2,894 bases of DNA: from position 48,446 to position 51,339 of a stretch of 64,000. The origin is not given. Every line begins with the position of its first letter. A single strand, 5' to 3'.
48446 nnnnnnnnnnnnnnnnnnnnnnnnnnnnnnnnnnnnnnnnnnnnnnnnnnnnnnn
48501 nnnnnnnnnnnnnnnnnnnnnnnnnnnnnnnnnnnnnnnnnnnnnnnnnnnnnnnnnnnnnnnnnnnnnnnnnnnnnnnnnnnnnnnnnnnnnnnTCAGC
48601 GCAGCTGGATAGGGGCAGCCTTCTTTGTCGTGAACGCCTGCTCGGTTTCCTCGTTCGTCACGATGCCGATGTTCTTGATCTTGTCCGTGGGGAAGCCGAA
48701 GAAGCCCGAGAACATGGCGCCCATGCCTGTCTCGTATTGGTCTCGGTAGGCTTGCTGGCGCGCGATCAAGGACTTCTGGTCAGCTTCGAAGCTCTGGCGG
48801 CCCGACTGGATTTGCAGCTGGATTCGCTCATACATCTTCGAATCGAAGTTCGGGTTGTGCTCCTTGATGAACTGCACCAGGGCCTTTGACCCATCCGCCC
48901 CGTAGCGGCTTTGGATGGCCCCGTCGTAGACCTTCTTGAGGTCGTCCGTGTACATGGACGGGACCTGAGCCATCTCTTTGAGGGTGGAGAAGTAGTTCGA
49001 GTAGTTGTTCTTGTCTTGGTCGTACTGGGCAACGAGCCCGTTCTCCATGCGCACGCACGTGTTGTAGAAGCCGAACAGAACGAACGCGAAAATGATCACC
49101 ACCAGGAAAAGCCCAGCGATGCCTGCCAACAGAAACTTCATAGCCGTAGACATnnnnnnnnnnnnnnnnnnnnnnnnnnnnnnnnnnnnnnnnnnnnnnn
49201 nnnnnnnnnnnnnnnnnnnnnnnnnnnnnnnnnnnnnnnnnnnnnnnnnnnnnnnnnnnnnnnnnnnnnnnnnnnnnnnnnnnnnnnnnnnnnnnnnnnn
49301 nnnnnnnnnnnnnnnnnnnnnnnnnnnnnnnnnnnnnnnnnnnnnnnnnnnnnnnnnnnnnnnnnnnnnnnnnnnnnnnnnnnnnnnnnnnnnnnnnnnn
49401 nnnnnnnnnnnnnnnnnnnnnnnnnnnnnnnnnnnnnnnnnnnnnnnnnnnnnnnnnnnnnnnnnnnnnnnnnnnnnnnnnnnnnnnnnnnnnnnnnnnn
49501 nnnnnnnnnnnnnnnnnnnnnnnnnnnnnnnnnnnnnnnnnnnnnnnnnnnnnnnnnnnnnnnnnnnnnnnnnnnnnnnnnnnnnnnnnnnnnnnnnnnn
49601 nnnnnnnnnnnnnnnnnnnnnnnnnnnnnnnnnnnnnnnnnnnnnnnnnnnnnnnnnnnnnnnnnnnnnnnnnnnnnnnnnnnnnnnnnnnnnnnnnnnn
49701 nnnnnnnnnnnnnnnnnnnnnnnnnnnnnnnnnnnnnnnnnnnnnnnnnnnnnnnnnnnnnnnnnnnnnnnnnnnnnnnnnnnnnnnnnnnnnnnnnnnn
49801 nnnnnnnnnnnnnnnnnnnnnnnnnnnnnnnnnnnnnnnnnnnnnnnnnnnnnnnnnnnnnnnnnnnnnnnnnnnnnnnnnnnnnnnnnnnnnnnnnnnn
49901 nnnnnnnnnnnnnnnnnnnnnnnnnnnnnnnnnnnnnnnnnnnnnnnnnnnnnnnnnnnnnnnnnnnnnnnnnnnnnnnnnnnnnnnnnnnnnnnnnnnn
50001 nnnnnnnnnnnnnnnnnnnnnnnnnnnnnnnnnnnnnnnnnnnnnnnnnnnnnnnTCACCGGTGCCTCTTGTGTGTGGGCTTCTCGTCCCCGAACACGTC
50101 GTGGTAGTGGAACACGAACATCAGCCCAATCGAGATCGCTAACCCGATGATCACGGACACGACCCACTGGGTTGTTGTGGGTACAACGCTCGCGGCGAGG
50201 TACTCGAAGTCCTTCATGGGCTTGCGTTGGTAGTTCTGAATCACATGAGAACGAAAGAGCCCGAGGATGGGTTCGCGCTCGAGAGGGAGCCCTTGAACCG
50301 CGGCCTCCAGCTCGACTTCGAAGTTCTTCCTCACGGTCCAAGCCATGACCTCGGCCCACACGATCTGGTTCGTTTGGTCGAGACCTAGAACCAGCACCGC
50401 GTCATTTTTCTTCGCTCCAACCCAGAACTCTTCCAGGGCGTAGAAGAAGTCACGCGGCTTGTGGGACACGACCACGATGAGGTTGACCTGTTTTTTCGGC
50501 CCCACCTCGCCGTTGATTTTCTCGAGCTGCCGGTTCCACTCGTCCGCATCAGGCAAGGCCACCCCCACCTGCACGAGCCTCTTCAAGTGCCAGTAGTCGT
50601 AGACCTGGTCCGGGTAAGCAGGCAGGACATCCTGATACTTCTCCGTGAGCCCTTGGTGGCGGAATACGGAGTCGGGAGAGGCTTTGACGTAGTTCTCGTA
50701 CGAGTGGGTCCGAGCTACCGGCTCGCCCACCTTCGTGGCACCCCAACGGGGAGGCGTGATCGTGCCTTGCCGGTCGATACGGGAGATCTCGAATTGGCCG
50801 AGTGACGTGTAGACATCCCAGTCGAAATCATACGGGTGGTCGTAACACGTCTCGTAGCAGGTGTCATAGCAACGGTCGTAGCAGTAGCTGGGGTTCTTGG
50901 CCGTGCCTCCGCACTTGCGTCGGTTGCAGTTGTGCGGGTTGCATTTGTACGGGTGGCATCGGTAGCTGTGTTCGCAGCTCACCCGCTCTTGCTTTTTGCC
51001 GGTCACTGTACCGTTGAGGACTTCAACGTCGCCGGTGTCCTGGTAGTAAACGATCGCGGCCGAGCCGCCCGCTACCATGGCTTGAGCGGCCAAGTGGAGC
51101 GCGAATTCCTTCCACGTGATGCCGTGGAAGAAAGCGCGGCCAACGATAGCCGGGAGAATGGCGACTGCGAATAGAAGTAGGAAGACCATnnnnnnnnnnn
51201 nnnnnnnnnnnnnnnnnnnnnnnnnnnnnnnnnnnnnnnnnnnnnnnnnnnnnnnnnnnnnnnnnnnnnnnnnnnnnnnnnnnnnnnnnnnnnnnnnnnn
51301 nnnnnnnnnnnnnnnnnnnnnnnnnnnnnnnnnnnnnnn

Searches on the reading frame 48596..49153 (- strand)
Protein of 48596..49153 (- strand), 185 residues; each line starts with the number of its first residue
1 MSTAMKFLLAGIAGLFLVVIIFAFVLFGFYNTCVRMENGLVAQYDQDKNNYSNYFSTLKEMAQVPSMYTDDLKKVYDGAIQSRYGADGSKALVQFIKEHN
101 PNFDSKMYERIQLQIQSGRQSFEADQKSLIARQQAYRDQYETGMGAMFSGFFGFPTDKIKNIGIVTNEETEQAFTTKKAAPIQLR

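Call 28: search_protein_families(library=phrogs, proteins=[window:48596-49153:-], max_evalue=0.001)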
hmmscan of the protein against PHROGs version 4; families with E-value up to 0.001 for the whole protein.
window:48596-49153:- (185 aa): 1 family
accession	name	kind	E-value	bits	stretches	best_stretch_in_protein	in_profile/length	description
phrog_1383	-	head and packaging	5.4e-53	180.4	1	6-185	7-186/187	virion structural protein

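Call 37: search_dna_similar(query=window:48596-49153:-, collection=phages, mode=protein, max_rows=15)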
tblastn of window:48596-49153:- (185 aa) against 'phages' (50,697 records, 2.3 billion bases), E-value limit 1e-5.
Records with a match: 482; places in all: 482; records where one place covers at least 80% of the query: 206.
Best place of each record, by identity: <60% 482.
By first word of the organism name: Salmonella 166; Escherichia 59; Klebsiella 54; Erwinia 29; Aeromonas 25; Acinetobacter 23; Serratia 22; Vibrio 22; Dickeya 19; Sinorhizobium 8; and 17 more.
By host as written in the record: - 49; Salmonella enterica 26; Klebsiella pneumoniae 24; Salmonella enterica subsp. enterica serovar Enteritidis PT1 21; Erwinia amylovora 21; Salmonella enterica subsp. enterica serovar Typhimurium 18; Escherichia coli 16; Escherichia coli O157:H7 13; and 148 more.
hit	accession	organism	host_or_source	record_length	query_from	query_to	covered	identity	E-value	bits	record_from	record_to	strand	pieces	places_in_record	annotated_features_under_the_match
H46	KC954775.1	Cronobacter phage S13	Cronobacter sakazakii ATCC 29544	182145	5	185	98%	35.3%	3e-22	99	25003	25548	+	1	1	hypothetical protein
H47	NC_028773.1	Cronobacter phage S13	Cronobacter sakazakii ATCC 29544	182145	5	185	98%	35.3%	3e-22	99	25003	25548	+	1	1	virion structural protein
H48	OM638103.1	Cronobacter phage LPCS28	Cronobacter sakazakii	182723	5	185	98%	35.3%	3e-22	99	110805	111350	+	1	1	hypothetical protein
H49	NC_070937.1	Cronobacter phage LPCS28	Cronobacter sakazakii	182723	5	185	98%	35.3%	3e-22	99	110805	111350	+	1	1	virion structural protein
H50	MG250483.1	Aeromonas phage Ah1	Aeromonas hydrophila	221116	31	185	84%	40.4%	2e-25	107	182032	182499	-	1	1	hypothetical protein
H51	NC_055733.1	Aeromonas phage Ah1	Aeromonas hydrophila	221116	31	185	84%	40.4%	2e-25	107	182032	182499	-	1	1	virion structural protein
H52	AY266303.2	Aeromonas phage Aeh1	Aeromonas hydrophila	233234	31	185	84%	39.7%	1e-24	105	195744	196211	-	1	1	hypothetical protein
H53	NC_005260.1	Aeromonas phage Aeh1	Aeromonas hydrophila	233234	31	185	84%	39.7%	1e-24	105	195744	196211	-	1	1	virion structural protein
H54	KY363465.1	Providencia phage vB_PreS_PR1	Providencia sp.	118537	31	184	83%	40.0%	5e-23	100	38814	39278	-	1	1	hypothetical protein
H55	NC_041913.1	Providencia phage vB_PreS_PR1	Providencia sp.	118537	31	184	83%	40.0%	5e-23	100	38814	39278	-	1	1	virion structural protein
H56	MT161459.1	Aeromonas phage Ahp1_CNU-2021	Aeromonas hydrophila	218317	31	185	84%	39.1%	3e-24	104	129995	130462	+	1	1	hypothetical protein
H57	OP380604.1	Aeromonas phage avDM12-TAAL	Aeromonas hydrophila BIOTECH 10089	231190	31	185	84%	39.1%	3e-24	103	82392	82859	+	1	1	hypothetical protein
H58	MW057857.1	Providencia phage PSTCR5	Providencia stuartii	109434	31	184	83%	39.4%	4e-22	98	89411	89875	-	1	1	hypothetical protein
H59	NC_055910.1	Providencia phage PSTCR5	Providencia stuartii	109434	31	184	83%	39.4%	4e-22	98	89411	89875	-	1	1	virion structural protein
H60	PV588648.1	Klebsiella phage KFM-TASP06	Klebsiella pneumoniae TASP06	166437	30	185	84%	38.6%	5e-21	95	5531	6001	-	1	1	hypothetical protein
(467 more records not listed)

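Call 53: search_protein_families(library=ncbifam, proteins=[window:48596-49153:-], max_evalue=0.01)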
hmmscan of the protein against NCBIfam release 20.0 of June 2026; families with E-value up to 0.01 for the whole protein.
window:48596-49153:- (185 aa): 0 families

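Call 76: search_dna_similar(query=window:48596-49153:-, collection=plasmids, mode=protein, max_rows=8)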
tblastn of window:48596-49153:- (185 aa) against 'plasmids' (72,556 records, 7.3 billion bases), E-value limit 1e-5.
Records with a match: 5; places in all: 5; records where one place covers at least 80% of the query: 5.
Best place of each record, by identity: <60% 5.
By first word of the organism name: Variovorax 4; Clostridium 1.
By predicted mobility (MOB-suite, as given by PLSDB): non-mobilizable 5.
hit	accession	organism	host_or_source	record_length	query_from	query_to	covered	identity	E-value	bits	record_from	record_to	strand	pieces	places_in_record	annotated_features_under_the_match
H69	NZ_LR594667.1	Variovorax sp. SRS16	linuron-contaminated soil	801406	2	185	99%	34.6%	1e-22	101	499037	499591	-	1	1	hypothetical protein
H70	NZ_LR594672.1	Variovorax sp. PBL-E5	linuron-contaminated soil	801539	2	185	99%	34.6%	1e-22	101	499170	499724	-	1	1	hypothetical protein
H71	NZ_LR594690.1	Variovorax sp. WDL1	linuron-contaminated soil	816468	2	185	99%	34.6%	1e-22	101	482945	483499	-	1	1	hypothetical protein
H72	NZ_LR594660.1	Variovorax sp. PBL-H6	linuron-contaminated soil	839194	2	185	99%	34.6%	1e-22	101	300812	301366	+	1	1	hypothetical protein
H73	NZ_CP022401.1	Clostridium botulinum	soil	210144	33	185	83%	31.2%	7e-10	64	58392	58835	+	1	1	hypothetical protein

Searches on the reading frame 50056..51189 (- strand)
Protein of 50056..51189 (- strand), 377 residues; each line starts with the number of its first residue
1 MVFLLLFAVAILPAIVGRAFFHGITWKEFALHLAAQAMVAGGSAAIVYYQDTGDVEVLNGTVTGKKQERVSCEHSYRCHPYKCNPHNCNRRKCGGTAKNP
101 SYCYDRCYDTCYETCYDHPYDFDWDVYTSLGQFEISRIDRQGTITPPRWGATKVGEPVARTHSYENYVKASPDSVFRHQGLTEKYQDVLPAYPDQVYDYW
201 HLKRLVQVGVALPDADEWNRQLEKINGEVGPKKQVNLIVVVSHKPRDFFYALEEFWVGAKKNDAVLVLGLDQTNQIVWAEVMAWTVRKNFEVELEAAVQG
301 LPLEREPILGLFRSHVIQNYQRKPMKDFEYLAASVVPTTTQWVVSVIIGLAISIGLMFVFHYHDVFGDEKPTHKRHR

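Call 10: search_protein_families(library=phrogs, proteins=[window:50056-51189:-], max_evalue=0.001)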
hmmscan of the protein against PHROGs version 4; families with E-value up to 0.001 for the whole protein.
window:50056-51189:- (377 aa): 2 families
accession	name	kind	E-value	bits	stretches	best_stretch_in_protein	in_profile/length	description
phrog_2087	-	unknown function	5.7e-101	338.9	1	1-364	2-356/360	-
phrog_23737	-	unknown function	9.9e-23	81.6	1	166-359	2-197/212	-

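Call 21: search_dna_similar(query=window:50056-51189:-, collection=phages, mode=protein, max_rows=20)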
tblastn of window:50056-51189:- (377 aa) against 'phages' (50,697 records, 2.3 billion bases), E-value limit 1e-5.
Records with a match: 504; places in all: 504; records where one place covers at least 80% of the query: 250.
Best place of each record, by identity: <60% 504.
By first word of the organism name: Salmonella 166; Escherichia 63; Klebsiella 55; Erwinia 29; Aeromonas 26; Acinetobacter 23; Vibrio 22; Serratia 22; Dickeya 19; Prevotella 15; and 19 more.
By host as written in the record: - 50; Salmonella enterica 26; Klebsiella pneumoniae 24; Salmonella enterica subsp. enterica serovar Enteritidis PT1 21; Erwinia amylovora 21; Salmonella enterica subsp. enterica serovar Typhimurium 18; Escherichia coli 18; Prevotella sp. 15; and 153 more.
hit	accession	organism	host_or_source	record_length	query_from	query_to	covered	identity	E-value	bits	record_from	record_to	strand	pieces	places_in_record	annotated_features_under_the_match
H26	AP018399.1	Xanthomonas phage XacN1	Xanthomonas citri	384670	2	368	97%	37.0%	7e-69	240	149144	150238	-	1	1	hypothetical protein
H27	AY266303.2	Aeromonas phage Aeh1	Aeromonas hydrophila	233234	1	360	95%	36.8%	2e-64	228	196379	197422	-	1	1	hypothetical protein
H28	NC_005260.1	Aeromonas phage Aeh1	Aeromonas hydrophila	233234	1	360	95%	36.8%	2e-64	228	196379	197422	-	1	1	hypothetical protein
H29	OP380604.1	Aeromonas phage avDM12-TAAL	Aeromonas hydrophila BIOTECH 10089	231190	1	360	95%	36.5%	3e-65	230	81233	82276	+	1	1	hypothetical protein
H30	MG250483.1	Aeromonas phage Ah1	Aeromonas hydrophila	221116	1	360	95%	36.3%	2e-64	227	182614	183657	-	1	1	hypothetical protein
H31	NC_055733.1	Aeromonas phage Ah1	Aeromonas hydrophila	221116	1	360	95%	36.3%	2e-64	227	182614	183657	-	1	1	hypothetical protein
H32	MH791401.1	Aeromonas phage AsFcp_2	Aeromonas salmonicida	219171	1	360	95%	36.2%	1e-62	223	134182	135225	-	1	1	hypothetical protein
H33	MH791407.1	Aeromonas phage AsFcp_4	Aeromonas salmonicida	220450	1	360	95%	36.2%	1e-62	223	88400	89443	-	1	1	hypothetical protein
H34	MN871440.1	Aeromonas phage AsFcp_1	Aeromonas salmonicida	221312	1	360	95%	36.2%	1e-62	223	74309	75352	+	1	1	record has no annotation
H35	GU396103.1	Aeromonas phage PX29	Aeromonas salmonicida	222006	1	360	95%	36.2%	1e-62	223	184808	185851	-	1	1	conserved hypothetical protein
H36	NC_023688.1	Aeromonas phage PX29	Aeromonas salmonicida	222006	1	360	95%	36.2%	1e-62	223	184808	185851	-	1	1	hypothetical protein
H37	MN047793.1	Xanthomonas phage Xoo-sp13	Xanthomonas oryzae pv. oryzae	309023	20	374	94%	36.2%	2e-58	210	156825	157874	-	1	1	hypothetical protein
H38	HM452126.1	Aeromonas phage phiAS5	Aeromonas salmonicida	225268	1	360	95%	35.2%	8e-61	217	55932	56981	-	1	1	hypothetical protein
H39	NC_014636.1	Aeromonas phage phiAS5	Aeromonas salmonicida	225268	1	360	95%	35.2%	8e-61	217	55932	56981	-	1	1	hypothetical protein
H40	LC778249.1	Aeromonas phage phiWae14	urban sewage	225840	1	360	95%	35.2%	8e-61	217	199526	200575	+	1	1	hypothetical protein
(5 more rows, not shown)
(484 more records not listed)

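Call 53: search_protein_families(library=ncbifam, proteins=[window:50056-51189:-], max_evalue=0.01)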
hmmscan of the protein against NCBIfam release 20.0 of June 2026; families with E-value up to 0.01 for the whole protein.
window:50056-51189:- (377 aa): 0 families

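Call 75: search_dna_similar(query=window:50056-51189:-, collection=plasmids, mode=protein, max_rows=8)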
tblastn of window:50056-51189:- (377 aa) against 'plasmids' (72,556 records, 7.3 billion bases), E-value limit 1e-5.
Records with a match: 10; places in all: 10; records where one place covers at least 80% of the query: 8.
Best place of each record, by identity: <60% 10.
By first word of the organism name: Variovorax 4; Vibrio 4; Photobacterium 1; Clostridium 1.
By predicted mobility (MOB-suite, as given by PLSDB): non-mobilizable 10.
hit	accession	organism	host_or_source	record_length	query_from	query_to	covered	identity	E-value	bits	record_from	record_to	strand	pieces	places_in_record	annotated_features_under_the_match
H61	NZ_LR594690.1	Variovorax sp. WDL1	linuron-contaminated soil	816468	13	339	87%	35.2%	4e-56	205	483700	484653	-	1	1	hypothetical protein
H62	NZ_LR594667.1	Variovorax sp. SRS16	linuron-contaminated soil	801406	13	339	87%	35.2%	4e-56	205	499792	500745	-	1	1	hypothetical protein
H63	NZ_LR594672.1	Variovorax sp. PBL-E5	linuron-contaminated soil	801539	13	339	87%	35.2%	4e-56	205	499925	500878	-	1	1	hypothetical protein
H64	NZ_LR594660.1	Variovorax sp. PBL-H6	linuron-contaminated soil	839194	13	339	87%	35.2%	4e-56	205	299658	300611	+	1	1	hypothetical protein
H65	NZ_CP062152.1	Vibrio parahaemolyticus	oyster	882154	1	358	95%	30.2%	8e-43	166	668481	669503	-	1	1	hypothetical protein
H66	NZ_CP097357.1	Vibrio parahaemolyticus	oyster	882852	1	358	95%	30.2%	8e-43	166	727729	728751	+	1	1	hypothetical protein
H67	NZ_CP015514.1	Vibrio vulnificus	Mactra veneriformis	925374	1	358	95%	30.2%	9e-43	166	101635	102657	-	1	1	hypothetical protein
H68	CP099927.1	Vibrio parahaemolyticus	Anadara tuberculosa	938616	1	358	95%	30.2%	1e-42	166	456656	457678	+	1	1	hypothetical protein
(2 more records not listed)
